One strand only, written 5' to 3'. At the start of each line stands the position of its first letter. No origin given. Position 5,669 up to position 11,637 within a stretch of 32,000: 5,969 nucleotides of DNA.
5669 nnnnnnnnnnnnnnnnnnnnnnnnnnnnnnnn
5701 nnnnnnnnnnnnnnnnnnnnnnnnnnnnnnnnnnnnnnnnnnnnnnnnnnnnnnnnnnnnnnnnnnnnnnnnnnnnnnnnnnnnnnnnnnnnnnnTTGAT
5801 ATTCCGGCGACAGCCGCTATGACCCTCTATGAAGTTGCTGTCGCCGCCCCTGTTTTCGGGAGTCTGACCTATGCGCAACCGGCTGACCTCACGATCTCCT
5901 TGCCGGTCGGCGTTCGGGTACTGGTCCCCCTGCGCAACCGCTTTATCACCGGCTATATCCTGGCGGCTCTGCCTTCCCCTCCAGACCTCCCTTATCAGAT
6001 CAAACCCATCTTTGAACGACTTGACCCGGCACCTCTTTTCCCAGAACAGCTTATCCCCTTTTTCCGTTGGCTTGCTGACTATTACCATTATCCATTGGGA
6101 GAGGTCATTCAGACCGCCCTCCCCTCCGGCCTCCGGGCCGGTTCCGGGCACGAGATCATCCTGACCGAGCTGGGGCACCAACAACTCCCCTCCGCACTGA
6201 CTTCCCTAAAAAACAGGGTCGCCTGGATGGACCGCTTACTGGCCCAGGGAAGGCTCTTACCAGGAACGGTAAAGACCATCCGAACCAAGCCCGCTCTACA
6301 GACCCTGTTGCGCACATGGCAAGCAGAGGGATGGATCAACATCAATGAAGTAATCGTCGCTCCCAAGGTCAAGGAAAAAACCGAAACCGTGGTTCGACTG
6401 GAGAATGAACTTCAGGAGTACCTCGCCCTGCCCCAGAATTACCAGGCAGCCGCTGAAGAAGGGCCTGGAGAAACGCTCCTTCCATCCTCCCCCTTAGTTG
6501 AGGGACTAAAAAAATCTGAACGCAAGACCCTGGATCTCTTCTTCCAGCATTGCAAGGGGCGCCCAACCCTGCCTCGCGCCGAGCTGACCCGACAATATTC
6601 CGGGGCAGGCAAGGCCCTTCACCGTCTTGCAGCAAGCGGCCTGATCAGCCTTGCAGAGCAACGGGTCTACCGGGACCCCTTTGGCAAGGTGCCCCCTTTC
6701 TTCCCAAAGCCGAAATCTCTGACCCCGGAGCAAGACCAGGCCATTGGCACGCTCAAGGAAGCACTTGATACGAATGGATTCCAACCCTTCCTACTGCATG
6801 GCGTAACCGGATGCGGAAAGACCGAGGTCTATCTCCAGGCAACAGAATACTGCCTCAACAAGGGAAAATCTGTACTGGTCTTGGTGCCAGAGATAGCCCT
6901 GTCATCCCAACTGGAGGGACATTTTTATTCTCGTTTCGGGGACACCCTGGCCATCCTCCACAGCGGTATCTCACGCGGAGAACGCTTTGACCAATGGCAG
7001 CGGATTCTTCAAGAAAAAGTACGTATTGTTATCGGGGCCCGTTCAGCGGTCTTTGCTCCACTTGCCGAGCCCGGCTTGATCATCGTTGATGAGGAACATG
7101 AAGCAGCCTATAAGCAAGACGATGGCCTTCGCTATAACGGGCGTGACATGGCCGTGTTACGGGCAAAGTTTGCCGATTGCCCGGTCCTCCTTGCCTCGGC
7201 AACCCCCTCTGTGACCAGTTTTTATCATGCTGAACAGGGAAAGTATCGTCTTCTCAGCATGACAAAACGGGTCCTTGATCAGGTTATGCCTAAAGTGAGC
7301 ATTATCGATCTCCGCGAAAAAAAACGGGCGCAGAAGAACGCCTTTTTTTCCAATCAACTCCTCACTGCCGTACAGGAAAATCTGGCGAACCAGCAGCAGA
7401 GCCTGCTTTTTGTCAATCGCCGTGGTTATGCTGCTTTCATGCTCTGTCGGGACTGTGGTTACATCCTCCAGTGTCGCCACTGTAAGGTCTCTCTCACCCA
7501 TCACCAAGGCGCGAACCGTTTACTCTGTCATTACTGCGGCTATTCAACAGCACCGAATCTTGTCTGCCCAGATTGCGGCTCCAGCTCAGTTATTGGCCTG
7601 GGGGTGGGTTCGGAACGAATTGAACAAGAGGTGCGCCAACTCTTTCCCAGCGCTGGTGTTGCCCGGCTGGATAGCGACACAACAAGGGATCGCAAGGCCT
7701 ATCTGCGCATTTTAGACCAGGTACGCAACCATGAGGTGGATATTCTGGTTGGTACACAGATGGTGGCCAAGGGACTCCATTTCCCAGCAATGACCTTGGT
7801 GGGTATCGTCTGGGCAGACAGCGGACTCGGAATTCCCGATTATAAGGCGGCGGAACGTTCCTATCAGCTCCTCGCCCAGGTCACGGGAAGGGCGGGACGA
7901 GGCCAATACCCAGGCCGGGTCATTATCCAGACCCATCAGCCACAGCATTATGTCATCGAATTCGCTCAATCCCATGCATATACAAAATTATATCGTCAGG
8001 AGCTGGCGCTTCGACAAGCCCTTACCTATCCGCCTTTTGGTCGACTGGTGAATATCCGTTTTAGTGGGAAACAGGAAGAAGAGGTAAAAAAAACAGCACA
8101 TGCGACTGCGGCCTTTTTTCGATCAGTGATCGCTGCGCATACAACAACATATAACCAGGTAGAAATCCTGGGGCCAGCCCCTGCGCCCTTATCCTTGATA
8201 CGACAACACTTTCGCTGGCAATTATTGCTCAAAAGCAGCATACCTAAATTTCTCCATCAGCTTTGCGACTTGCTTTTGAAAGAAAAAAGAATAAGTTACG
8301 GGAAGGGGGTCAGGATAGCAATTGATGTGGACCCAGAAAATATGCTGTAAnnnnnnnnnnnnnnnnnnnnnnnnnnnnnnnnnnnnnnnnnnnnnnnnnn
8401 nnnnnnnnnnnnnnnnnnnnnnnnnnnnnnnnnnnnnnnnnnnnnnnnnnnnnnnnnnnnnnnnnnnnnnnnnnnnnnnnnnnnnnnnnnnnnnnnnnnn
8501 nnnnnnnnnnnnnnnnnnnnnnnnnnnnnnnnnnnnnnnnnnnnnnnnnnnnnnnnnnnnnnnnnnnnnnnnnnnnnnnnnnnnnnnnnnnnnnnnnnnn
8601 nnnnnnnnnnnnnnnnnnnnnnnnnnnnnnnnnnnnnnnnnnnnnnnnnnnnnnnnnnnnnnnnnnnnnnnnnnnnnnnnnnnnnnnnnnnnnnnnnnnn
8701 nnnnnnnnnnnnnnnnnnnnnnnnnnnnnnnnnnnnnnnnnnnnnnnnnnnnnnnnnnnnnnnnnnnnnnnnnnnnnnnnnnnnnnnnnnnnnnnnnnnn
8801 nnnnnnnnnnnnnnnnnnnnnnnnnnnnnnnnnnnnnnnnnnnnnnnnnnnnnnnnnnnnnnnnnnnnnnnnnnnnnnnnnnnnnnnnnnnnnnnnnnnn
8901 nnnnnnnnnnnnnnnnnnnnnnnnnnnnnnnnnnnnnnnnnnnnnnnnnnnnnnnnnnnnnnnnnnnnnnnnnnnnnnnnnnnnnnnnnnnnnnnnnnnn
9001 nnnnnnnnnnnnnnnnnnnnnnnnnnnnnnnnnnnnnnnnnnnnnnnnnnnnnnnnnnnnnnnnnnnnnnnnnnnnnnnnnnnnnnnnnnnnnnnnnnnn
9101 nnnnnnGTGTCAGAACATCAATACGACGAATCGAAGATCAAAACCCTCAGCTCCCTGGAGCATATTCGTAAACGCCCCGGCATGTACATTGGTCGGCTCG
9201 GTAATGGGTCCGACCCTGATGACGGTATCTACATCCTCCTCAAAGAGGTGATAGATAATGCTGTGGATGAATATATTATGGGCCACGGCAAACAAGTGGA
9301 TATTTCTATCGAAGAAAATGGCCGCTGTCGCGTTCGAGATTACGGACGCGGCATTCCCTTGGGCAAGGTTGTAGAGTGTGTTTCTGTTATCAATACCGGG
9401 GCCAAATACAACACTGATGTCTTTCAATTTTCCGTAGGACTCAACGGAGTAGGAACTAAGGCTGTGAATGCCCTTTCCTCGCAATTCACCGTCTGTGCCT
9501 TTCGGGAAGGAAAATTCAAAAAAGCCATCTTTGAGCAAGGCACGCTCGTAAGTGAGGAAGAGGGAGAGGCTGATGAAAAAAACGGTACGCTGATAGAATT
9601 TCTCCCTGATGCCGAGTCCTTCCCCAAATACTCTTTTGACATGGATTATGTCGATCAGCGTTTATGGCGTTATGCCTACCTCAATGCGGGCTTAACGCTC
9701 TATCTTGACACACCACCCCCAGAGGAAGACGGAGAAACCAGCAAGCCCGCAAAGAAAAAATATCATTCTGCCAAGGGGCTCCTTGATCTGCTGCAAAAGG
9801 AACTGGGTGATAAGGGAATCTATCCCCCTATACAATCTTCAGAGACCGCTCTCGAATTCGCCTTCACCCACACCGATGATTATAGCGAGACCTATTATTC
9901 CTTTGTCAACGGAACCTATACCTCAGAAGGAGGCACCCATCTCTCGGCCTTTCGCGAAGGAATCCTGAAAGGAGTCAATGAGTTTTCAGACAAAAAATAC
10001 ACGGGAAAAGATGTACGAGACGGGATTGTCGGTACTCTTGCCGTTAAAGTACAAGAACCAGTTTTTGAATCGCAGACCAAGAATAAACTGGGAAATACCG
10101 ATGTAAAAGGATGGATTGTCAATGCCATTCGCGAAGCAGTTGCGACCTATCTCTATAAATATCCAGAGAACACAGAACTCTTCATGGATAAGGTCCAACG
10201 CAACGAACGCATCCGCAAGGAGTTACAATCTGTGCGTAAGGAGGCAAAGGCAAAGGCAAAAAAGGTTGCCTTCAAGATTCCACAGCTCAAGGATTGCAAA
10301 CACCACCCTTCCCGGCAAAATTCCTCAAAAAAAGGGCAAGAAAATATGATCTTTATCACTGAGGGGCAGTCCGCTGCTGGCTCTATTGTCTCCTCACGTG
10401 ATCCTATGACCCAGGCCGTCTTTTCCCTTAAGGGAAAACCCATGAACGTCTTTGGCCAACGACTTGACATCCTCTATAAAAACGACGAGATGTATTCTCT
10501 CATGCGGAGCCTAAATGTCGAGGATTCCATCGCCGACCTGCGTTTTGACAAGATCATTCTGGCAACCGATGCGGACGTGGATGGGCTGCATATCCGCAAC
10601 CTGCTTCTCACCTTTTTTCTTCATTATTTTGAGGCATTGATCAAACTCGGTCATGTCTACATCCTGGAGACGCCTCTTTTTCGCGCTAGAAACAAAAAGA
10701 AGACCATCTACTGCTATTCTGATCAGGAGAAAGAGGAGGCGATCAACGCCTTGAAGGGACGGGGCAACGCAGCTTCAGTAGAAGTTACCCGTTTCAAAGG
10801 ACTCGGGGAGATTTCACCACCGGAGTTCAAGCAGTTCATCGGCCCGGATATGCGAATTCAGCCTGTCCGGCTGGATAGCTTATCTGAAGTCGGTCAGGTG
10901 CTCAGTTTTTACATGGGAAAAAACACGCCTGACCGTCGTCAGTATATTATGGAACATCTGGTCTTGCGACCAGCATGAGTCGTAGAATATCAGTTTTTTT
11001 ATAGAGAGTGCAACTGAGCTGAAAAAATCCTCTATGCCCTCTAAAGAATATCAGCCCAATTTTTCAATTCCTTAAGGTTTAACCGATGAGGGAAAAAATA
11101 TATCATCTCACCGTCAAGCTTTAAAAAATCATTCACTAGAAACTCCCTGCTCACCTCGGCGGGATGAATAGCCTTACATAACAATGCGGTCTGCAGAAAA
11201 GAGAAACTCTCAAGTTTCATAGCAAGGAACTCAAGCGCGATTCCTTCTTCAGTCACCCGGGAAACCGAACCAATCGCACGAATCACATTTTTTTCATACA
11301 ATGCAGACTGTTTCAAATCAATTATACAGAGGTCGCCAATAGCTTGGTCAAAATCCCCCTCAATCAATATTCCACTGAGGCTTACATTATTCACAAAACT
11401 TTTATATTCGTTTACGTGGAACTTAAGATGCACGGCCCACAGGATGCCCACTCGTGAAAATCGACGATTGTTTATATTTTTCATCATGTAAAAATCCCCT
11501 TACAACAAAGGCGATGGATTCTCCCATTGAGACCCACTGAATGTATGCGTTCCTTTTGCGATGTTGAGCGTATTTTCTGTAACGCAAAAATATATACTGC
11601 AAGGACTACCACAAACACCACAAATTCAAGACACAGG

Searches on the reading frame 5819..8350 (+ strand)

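Call 6: search_protein_families(library=pfam, proteins=[window:5819-8350:+], max_evalue=0.001)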
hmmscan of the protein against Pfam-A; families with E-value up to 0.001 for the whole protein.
window:5819-8350:+ (843 aa): 6 families
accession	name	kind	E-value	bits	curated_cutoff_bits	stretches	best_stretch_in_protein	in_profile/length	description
PF17764.6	PriA_3primeBD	-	2.6e-24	85.3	22.7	1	5-102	1-96/96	3'DNA-binding domain (3'BD)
PF18074.6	PriA_C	-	6.9e-24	84.9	26.9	1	739-839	1-95/95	Primosomal protein N C-terminal domain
PF04851.21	ResIII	-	2.7e-17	63.6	22.5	1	300-464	3-163/164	Type III restriction enzyme, res subunit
PF00270.35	DEAD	-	1e-16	61.6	26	1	302-464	1-161/167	DEAD/DEAH box helicase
PF00271.37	Helicase_C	-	2.8e-09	37.6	23.5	1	611-694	39-108/110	Helicase conserved C-terminal domain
PF18319.7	Zn_ribbon_PriA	-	1.3e-08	35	26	1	552-576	1-25/27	PriA DNA helicase Cys-rich region (CRR) domain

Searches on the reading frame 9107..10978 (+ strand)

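Call 6: search_protein_families(library=pfam, proteins=[window:9107-10978:+], max_evalue=0.001)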
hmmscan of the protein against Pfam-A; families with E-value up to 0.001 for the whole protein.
window:9107-10978:+ (623 aa): 5 families
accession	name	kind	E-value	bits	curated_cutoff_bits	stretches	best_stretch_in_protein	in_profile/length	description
PF00204.31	DNA_gyraseB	-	7.8e-34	117.1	27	1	233-378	16-172/173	DNA gyrase B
PF01751.28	Toprim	-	1.6e-14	54.2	23.1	1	415-521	2-95/96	Toprim domain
PF02518.31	HATPase_c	-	3.7e-08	34.2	26.4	1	39-127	4-87/111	Histidine kinase-, DNA gyrase B-, and HSP90-like ATPase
PF00986.26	DNA_gyraseB_C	-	5.3e-07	30.1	29.8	1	557-615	3-63/63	DNA gyrase B subunit, carboxyl terminus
PF13589.12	HATPase_c_3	-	0.00092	19.7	25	0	45-147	7-108/137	Histidine kinase-, DNA gyrase B-, and HSP90-like ATPase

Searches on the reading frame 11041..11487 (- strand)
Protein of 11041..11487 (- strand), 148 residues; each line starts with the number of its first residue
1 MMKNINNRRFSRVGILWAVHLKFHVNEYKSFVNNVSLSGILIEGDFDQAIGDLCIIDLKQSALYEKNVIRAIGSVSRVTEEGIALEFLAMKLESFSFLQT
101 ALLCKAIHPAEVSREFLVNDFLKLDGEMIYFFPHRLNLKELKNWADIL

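Call 3: search_protein_families(library=pfam, proteins=[window:11041-11487:-], max_evalue=1)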
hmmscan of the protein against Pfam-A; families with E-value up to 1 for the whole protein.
window:11041-11487:- (148 aa): 3 families
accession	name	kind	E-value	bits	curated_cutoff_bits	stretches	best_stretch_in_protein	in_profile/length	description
PF07238.19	PilZ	-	5.9e-06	27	22.5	1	7-98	2-96/102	PilZ domain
PF08580.15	KAR9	-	0.09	11.7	24.3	1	83-128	213-258/683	Yeast cortical protein KAR9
PF23506.1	YqgH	-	0.21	12.3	27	0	24-41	7-24/27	YqgH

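Call 4: search_protein_families(library=ncbifam, proteins=[window:11041-11487:-], max_evalue=1)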
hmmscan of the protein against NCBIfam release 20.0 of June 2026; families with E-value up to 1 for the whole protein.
window:11041-11487:- (148 aa): 0 families
